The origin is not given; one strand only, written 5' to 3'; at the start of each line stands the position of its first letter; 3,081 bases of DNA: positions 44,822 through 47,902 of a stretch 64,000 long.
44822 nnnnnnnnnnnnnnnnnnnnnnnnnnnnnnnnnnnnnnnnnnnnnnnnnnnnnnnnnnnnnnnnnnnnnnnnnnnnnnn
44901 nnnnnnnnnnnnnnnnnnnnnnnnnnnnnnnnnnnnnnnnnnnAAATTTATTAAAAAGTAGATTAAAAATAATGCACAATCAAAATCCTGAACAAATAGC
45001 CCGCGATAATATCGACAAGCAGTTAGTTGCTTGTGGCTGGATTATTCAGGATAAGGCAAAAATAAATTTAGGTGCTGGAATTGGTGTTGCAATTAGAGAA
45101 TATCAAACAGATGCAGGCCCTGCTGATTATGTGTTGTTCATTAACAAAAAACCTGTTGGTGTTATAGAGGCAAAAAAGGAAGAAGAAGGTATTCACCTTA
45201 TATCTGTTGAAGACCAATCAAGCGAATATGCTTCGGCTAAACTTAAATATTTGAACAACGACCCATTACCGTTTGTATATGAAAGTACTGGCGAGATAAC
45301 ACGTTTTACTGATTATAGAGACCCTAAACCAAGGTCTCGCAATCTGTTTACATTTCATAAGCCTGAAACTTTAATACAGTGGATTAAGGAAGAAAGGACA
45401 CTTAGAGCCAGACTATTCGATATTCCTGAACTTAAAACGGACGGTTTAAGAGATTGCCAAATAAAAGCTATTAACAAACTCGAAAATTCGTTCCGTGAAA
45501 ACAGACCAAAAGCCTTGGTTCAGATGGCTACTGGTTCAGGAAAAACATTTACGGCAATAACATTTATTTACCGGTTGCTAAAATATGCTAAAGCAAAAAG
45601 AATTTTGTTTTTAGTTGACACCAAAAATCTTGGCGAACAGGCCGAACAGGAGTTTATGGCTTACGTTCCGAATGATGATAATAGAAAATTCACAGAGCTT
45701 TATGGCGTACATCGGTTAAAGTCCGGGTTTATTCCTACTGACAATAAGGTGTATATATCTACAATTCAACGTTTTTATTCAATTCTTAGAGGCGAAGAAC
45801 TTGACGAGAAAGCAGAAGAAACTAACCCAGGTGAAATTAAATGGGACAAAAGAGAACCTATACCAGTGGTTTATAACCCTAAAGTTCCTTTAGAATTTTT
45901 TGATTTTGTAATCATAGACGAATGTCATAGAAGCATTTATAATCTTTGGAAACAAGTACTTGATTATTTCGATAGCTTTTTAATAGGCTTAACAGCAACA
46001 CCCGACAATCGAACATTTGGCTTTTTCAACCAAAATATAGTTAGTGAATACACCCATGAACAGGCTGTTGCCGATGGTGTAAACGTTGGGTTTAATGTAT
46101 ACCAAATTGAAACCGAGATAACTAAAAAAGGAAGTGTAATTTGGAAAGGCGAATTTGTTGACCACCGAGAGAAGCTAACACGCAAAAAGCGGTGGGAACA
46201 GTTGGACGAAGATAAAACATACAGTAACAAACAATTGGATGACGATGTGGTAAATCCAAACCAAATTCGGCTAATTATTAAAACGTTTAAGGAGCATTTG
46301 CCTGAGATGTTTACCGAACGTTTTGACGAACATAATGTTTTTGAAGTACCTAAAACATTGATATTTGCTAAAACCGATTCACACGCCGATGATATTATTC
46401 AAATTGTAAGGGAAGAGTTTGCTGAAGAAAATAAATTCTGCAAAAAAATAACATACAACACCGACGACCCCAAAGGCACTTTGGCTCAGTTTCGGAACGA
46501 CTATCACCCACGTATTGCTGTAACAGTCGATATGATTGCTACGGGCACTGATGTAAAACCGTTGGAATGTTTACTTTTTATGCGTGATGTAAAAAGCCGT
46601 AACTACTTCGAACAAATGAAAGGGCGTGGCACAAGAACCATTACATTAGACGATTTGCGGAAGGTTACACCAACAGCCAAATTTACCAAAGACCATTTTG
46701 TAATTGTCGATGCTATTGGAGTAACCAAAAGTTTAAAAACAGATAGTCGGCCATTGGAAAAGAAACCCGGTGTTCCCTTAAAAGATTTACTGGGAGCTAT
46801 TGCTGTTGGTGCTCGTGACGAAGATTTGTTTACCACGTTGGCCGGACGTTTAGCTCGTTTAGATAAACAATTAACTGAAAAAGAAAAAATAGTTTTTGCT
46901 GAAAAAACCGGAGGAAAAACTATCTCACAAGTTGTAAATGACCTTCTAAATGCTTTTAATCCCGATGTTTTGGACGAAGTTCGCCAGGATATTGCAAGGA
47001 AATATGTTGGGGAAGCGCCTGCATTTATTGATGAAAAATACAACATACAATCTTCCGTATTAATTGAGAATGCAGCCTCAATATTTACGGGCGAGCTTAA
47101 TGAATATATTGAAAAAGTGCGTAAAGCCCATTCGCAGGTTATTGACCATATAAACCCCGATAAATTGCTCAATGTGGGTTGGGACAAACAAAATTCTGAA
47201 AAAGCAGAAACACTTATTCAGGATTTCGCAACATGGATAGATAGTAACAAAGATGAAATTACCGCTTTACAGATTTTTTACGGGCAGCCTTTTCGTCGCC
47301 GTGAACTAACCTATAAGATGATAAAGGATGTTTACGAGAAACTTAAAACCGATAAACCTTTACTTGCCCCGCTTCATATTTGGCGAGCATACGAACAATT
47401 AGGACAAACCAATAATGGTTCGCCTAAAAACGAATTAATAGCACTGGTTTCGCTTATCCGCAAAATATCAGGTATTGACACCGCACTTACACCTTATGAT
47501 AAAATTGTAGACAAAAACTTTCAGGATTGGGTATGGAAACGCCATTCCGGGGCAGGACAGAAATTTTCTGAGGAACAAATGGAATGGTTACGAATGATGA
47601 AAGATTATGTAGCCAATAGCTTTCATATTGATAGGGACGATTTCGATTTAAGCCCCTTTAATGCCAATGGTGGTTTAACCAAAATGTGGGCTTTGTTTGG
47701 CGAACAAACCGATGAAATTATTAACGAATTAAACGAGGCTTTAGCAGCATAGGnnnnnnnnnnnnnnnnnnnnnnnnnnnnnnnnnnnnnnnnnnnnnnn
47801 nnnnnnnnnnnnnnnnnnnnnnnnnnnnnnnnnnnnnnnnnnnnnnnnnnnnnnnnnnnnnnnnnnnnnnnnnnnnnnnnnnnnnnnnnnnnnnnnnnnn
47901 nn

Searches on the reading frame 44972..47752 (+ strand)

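Call 91: search_protein_families(library=pfam, proteins=[window:44972-47752:+], max_evalue=0.0001)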
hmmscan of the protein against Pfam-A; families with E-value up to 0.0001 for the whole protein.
window:44972-47752:+ (926 aa): 5 families
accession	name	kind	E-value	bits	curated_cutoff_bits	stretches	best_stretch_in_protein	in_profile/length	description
PF04851.21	ResIII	-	9.5e-40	136.6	22.5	1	159-345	4-163/164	Type III restriction enzyme, res subunit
PF08463.15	EcoEI_R_C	-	1.6e-38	132.8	24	1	746-924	1-162/163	EcoEI R protein C-terminal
PF18766.7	SWI2_SNF2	-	1.1e-20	74.6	26.7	1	163-380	2-194/221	SWI2/SNF2 ATPase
PF00270.35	DEAD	-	1.4e-12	48.1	26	1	161-345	2-161/167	DEAD/DEAH box helicase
PF04313.20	HSDR_N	-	2.3e-07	31.3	25.1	1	47-120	124-197/198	Type I restriction enzyme R protein N terminus (HSDR_N)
